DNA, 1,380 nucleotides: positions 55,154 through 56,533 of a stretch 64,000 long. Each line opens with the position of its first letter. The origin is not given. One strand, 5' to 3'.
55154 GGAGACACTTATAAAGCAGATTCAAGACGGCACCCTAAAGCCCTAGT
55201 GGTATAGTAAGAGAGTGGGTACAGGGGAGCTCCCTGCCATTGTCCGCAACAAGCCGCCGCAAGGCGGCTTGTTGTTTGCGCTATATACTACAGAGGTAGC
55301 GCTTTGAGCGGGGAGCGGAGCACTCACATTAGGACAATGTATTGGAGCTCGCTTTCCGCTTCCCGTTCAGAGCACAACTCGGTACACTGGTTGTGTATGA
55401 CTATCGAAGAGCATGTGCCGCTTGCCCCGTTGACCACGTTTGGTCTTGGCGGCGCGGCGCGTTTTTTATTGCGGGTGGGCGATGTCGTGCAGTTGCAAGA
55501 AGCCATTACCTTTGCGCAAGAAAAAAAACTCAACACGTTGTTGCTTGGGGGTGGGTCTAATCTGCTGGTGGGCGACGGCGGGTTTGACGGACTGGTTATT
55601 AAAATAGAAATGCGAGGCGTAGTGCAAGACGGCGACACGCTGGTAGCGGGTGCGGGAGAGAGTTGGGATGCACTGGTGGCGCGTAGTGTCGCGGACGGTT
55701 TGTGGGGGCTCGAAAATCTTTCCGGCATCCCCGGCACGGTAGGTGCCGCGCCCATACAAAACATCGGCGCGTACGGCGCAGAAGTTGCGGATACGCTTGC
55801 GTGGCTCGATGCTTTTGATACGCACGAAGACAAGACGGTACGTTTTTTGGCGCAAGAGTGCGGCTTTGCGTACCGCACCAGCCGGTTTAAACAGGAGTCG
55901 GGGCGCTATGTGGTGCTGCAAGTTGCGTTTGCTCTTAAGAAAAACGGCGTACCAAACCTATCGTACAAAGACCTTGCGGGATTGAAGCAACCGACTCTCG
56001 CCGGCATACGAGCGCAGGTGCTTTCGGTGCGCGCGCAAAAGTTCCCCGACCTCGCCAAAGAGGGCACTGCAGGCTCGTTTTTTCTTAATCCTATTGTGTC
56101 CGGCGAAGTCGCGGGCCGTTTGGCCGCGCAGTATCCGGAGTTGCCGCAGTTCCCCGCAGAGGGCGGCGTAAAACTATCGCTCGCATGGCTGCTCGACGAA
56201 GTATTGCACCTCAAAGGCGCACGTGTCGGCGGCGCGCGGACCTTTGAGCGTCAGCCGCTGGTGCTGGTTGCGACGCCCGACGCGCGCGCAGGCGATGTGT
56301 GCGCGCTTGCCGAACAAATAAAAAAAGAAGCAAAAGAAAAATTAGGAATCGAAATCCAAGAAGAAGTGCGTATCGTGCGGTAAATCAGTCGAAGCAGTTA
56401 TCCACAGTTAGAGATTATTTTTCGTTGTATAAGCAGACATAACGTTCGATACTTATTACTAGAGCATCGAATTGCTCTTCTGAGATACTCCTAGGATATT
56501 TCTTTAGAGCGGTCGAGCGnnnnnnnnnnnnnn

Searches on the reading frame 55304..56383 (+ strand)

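Call 14: search_protein_families(library=pfam, proteins=[window:55304-56383:+], max_evalue=0.001)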
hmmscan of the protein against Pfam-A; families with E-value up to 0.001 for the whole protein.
window:55304-56383:+ (359 aa): 2 families
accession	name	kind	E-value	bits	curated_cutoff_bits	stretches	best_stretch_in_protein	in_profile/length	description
PF01565.28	FAD_binding_4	-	1.1e-22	80.7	26.4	1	55-172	4-130/139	FAD binding domain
PF02873.21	MurB_C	-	4.9e-18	65.6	27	1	235-358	2-99/99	UDP-N-acetylenolpyruvoylglucosamine reductase, C-terminal domain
